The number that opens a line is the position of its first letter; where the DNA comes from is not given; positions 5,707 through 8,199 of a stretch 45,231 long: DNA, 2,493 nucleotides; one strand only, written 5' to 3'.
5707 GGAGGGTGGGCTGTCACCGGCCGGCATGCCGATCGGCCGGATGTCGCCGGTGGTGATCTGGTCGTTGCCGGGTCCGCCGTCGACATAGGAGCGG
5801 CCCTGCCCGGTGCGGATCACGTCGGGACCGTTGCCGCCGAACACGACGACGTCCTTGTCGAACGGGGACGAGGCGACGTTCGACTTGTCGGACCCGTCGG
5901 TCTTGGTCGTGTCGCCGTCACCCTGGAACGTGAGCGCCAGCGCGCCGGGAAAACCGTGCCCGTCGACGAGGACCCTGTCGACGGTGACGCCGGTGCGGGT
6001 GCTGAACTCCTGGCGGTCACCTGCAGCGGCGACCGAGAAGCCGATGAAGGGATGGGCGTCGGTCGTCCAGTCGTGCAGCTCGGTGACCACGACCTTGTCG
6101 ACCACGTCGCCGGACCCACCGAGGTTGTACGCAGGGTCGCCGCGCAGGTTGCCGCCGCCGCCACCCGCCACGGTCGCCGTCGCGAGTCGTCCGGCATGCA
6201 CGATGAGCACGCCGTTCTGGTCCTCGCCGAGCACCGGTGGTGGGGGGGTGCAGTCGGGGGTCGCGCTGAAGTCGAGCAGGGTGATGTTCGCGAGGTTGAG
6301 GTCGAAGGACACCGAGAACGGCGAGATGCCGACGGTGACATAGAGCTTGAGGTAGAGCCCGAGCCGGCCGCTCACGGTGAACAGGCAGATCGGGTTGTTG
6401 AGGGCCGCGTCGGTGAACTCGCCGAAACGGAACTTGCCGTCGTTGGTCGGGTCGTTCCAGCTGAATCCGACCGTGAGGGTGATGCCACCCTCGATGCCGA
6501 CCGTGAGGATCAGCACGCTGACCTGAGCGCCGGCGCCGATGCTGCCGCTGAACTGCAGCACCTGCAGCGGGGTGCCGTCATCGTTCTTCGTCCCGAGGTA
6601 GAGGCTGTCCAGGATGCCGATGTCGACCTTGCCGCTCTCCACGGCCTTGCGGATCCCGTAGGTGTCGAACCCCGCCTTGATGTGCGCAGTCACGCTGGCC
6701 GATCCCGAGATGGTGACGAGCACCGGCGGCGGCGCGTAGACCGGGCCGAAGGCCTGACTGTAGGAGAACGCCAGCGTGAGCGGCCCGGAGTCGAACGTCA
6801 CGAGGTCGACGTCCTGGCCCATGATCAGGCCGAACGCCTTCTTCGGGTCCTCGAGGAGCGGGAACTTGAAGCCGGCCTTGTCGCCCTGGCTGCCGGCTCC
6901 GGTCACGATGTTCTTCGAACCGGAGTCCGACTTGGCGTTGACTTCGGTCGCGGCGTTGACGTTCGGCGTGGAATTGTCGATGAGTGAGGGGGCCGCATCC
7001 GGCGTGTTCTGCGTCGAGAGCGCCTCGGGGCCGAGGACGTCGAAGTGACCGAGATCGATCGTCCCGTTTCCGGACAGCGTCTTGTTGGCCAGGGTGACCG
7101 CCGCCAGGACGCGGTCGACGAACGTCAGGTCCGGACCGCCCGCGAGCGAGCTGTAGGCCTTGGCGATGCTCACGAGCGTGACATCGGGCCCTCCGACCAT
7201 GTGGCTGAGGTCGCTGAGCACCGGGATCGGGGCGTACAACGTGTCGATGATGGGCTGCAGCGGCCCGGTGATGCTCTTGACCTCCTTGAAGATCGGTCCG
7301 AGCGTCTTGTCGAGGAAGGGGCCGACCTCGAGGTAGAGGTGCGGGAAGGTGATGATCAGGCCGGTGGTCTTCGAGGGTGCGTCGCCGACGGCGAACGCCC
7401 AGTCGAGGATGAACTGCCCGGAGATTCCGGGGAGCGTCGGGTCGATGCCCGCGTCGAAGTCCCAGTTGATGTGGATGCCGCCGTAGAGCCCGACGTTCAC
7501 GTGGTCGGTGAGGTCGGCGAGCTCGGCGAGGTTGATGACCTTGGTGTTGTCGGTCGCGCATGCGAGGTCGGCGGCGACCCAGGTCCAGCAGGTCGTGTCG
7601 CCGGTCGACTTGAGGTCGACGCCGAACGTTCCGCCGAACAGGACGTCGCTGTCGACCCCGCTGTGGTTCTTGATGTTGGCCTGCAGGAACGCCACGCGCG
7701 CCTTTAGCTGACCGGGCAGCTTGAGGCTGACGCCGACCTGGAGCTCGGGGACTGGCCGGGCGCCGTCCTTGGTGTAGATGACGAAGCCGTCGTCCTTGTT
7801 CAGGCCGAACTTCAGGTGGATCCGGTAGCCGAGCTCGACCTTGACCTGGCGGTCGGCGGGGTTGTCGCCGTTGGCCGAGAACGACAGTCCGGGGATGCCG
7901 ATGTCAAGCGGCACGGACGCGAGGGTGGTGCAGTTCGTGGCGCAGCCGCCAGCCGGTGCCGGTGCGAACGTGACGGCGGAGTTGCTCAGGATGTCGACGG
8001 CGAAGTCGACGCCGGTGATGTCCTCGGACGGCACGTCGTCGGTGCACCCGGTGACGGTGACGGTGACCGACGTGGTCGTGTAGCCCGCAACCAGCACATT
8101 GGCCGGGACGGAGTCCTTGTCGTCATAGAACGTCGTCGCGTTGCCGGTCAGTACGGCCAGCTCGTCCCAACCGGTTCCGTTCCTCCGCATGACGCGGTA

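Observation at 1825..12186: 10.4-kb gene for a Sec-signal, RTX-repeat giant protein in a Gram-positive-type genome with no T1SS nearby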

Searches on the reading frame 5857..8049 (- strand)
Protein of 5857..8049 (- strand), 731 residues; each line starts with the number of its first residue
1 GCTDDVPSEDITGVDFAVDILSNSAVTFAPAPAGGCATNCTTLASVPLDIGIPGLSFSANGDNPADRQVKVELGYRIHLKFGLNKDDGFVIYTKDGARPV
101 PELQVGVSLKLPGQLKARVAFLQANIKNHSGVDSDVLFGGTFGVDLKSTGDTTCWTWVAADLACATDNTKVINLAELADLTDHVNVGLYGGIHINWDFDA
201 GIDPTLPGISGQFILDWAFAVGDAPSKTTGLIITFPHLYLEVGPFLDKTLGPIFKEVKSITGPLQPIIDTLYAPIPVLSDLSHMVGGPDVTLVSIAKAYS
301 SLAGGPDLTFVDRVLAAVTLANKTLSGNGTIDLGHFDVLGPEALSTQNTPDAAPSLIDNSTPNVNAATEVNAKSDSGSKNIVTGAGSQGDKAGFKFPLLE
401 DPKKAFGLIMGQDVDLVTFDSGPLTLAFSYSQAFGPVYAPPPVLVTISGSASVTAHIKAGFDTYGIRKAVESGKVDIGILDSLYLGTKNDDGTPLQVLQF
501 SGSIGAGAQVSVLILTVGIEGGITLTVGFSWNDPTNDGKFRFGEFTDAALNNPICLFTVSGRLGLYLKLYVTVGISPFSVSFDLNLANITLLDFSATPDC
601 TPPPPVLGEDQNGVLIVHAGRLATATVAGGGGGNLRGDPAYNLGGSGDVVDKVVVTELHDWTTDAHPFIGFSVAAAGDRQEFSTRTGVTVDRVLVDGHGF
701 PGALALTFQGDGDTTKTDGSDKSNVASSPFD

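Call 24: search_solved_structures(query=window:5857-8049:-, max_evalue=10)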
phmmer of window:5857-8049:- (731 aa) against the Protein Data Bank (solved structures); distinct sequences matched with E-value up to 10: 0.

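Call 28: find_related_loci(query=A1, collection=genome_contigs, flank=10000)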
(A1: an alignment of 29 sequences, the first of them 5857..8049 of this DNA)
Query A1 (731 aa) in genome_contigs; peptide patterns used: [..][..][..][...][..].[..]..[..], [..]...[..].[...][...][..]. (x = any residue, [..] = any of these).
240 stretches matched a pattern; 194 encode a relative of the query (tblastn E <= 1e-3); the best 80 are kept; 80 distinct loci.
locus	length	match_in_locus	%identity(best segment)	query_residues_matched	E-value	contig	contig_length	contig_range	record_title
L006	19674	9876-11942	47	2-731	0e+0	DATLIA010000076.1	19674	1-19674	MAG TPA_asm: Actinokineospora sp. isolate SMAG_U13655 k141_1753987, whole genome shotgun sequence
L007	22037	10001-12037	48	10-731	0e+0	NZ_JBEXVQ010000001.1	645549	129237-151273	Lentzea sp. NPDC005914 NPDC005914_7_F5.ctg-0001, whole genome shotgun sequence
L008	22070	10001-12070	47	2-731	0e+0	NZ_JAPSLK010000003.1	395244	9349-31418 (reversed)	MAG: Saccharothrix sp. isolate RH59_bin.028 NODE_17_length_395244_cov_13.800732, whole genome shotgun sequence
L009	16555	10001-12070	47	2-731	0e+0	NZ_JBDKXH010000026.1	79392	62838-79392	Saccharothrix sp. CCNWLY140-2 scaffold26, whole genome shotgun sequence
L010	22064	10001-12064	48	2-731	0e+0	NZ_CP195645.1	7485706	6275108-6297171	Actinokineospora sp. HUAS TT18 chromosome, complete genome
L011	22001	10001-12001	48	10-715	0e+0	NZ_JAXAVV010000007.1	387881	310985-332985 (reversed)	Lentzea kristufekii strain BCCO 10_0798 BCCO_798_asembly_contig_7, whole genome shotgun sequence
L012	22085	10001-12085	47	2-731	0e+0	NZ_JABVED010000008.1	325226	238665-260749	Actinokineospora xionganensis strain HBU206404 Scaffold8, whole genome shotgun sequence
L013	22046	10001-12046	48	10-731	0e+0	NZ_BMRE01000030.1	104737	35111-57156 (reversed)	Lentzea flava strain JCM 3296 sequence030, whole genome shotgun sequence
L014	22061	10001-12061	48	2-731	0e+0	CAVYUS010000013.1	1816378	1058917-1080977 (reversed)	MAG: uncultured Actinomycetota bacterium isolate MFD04935.bin.1.95 genome assembly, contig: contig_684, whole genome sho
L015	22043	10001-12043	48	10-731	0e+0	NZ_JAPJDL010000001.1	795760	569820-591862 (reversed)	Lentzea sp. NEAU-D7 Scaffold1, whole genome shotgun sequence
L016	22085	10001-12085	47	2-731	0e+0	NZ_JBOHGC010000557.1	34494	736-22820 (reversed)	MAG: Actinokineospora sp. isolate M3-S_maxbin2.bin.70 k127_1103582, whole genome shotgun sequence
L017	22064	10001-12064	48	2-731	0e+0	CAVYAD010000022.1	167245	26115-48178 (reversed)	MAG: uncultured Actinomycetota bacterium isolate MFD04212.bin.2.30 genome assembly, contig: contig_27408, whole genome s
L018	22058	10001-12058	48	2-731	0e+0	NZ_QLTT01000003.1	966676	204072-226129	Lentzea atacamensis strain DSM 45479 Ga0215649_103, whole genome shotgun sequence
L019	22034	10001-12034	47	10-731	0e+0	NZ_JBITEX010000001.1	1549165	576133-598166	Lentzea sp. NPDC051213 NPDC051213_120_B3.ctg-0001, whole genome shotgun sequence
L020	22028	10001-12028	48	2-715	0e+0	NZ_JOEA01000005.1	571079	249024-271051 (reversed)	Lentzea albidocapillata strain NRRL B-24057 contig5.1, whole genome shotgun sequence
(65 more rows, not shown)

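Call 37: predict_structure(alignment_id=A1)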
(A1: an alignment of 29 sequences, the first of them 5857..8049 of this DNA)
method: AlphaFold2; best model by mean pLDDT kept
length: 731 residues; sequences in the alignment: 29
mean_pLDDT: 74.6   pTM: 0.60
mean pLDDT of the five models: 74.6, 74.2, 71.2, 70.1, 69.8
residues with pLDDT >= 90: 41; 70-90: 483; 50-70: 162; < 50: 45
segments of 3 or more residues with pLDDT < 50: 1-7, 159-163, 623-632, 712-731
pLDDT, mean of each block of 10 residues (from residue 1): 45 76 66 66 73 73 62 80 82 66 79 75 80 65 75 53 58 78 76 84 71 85 62 91 86 81 75 76 76 64 61 80 84 92 82 88 89 83 68 85 89 89 78 64 70 85 80 63 86 86 79 74 85 84 78 79 82 67 78 76 74 83 43 59 58 85 77 81 80 79 79 46 43 48
secondary structure, 60 per line:
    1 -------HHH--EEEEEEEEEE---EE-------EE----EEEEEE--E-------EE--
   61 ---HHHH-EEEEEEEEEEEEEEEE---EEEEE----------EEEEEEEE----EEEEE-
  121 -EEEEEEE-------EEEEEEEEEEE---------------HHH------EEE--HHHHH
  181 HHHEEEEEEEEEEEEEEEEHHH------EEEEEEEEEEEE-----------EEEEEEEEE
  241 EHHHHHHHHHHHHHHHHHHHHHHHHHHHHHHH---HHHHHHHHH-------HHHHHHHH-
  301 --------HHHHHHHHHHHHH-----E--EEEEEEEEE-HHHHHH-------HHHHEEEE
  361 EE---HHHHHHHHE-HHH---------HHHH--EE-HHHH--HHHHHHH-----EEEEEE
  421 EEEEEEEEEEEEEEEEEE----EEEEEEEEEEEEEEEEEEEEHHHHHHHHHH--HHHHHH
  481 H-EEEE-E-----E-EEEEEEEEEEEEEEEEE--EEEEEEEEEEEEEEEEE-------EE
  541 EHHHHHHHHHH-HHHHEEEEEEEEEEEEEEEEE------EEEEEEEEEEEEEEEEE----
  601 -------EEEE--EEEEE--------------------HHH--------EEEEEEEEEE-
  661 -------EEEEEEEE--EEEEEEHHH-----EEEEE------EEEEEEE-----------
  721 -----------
elements in order (helices of 4 or more, strands of 3 or more residues): E13-22 E41-46 H64-67 E69-84 E88-92 E103-110 E115-119 E122-128 E136-146 E171-173 H176-183 E184-199 E209-220 E232-241 H242-272 H276-284 H292-299 H309-321 E330-338 H340-345 H353-356 E357-362 H366-373 H388-391 H397-400 H403-409 E415-438 E443-462 H463-472 H475-481 E483-486 E496-512 E515-531 E539-541 H542-551 H553-556 E557-573 E580-596 E608-611 E614-618 E650-659 E668-675 E678-683 E692-696 E703-709

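Call 39: fold_search(model_id=the predicted structure, library=pdb)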
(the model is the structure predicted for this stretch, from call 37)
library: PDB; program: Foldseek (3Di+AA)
matches with E <= 10: 519; with E <= 0.001: 1
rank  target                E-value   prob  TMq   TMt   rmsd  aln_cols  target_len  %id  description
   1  8jyw_A                4.6e-04  0.28  0.06  0.12  22.7       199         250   13  Cryo-EM structure of the gasdermin pore from Trichoplax adhaerens (released 2024-05-01)
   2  6i7s_G                1.7e-03  0.77  0.12  0.10  26.3       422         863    8  Microsomal triglyceride transfer protein (released 2019-08-21)
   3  6h3i_A                1.1e-02  0.09  0.09  0.04  28.0       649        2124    8  Structural snapshots of the Type 9 protein translocon (released 2018-11-07)
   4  9do7_M                1.7e-02  0.16  0.07  0.10  35.8       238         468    6  Membrane-spanning OlyA/PlyB pore complex (released 2025-09-24)
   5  5nup_A                2.1e-02  0.06  0.06  0.10  34.0       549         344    8  Structural basis for maintenance of bacterial outer membrane lipid asymmetry (released 2017-10-25)
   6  6h03_C                2.3e-02  0.07  0.05  0.06  36.6       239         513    7  OPEN CONFORMATION OF THE MEMBRANE ATTACK COMPLEX (released 2018-12-19)
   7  5ldv                  2.6e-02  0.04  0.06  0.08  37.9       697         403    6  Crystal Structures of MOMP from Campylobacter jejuni (released 2016-10-26)
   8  8a1d_A                2.7e-02  0.10  0.07  0.09  35.5       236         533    5  Structure of murine perforin-2 (Mpeg1) pore in ring form (released 2022-07-20)
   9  9nk6_B                3.0e-02  0.12  0.10  0.15  29.3       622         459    8  Thermothelomyces thermophilus SAM complex closed conformation (released 2025-12-03)
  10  6h03_F                3.0e-02  0.08  0.05  0.07  37.9       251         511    7  OPEN CONFORMATION OF THE MEMBRANE ATTACK COMPLEX (released 2018-12-19)
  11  9a36_MODEL_1_A        3.0e-02  0.06  0.08  0.09  34.0       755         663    7  Model of E. coli CirA by in-cell photo-crosslinking MS and deep learning (released 2023-02-24)
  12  7nyc_D                3.5e-02  0.11  0.07  0.09  32.5       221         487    6  cryoEM structure of 3C9-sMAC (released 2021-10-06)
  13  9h5m_A                3.5e-02  0.10  0.06  0.13  21.7       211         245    8  Cryo-EM structure of Gasdermin-E (released 2025-11-05)
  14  9do6_F                5.2e-02  0.11  0.07  0.09  36.2       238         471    6  Membrane-spanning OlyA/PlyB pore complex focused refinement (released 2025-09-24)
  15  7tt3_A                5.2e-02  0.09  0.09  0.10  31.9       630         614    7  BamABCDE bound to substrate EspP class 5 (released 2022-03-30)
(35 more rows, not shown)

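Call 76: fold_search(model_id=the predicted structure, library=viral)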
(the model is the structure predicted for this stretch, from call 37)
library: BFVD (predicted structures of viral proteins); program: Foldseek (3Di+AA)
matches with E <= 10: 570; with E <= 0.001: 0
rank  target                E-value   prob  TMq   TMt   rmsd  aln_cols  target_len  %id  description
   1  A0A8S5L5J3            1.6e-03  0.16  0.07  0.11  37.3       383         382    9  Maturation protein [ssRNA phage SRR7976325_21]
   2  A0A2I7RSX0            2.6e-03  0.54  0.06  0.16  32.2       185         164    7  (no name in the UniProt tables at hand)
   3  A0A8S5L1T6            3.2e-03  0.08  0.07  0.10  44.3       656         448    8  Maturation protein [ssRNA phage Gerhypos.3_9]
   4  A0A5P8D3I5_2          6.5e-03  0.06  0.06  0.05  43.1       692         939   10  (no name in the UniProt tables at hand)
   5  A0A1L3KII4            1.2e-02  0.04  0.06  0.08  39.7       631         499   10  Maturation protein [Beihai levi-like virus 33]
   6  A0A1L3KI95            1.3e-02  0.12  0.08  0.13  38.9       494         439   11  Uncharacterized protein [Beihai levi-like virus 17]
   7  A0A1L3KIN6            1.4e-02  0.04  0.06  0.08  44.1       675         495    8  Maturation protein [Shahe levi-like virus 1]
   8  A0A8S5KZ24            1.6e-02  0.07  0.06  0.10  36.0       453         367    9  Maturation protein [ssRNA phage Zoerhiza.2_30]
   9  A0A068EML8            1.8e-02  0.08  0.07  0.11  46.4       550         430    8  Maturation/attachment protein [Marine phage EC]
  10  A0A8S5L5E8            1.8e-02  0.05  0.07  0.10  42.9       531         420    9  Maturation protein [ssRNA phage SRR5466728_2]
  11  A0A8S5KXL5            2.0e-02  0.07  0.07  0.11  41.6       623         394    7  Maturation protein [ssRNA phage ESE007]
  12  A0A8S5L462            2.1e-02  0.08  0.08  0.11  37.6       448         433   12  Maturation protein [ssRNA phage SRR5467090_4]
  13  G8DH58                2.5e-02  0.03  0.05  0.04  33.4       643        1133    9  (no name in the UniProt tables at hand)
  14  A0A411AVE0            2.6e-02  0.08  0.05  0.09  57.8       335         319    7  (no name in the UniProt tables at hand)
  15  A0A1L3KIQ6            2.6e-02  0.05  0.06  0.09  42.9       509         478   11  Uncharacterized protein [Hubei levi-like virus 8]
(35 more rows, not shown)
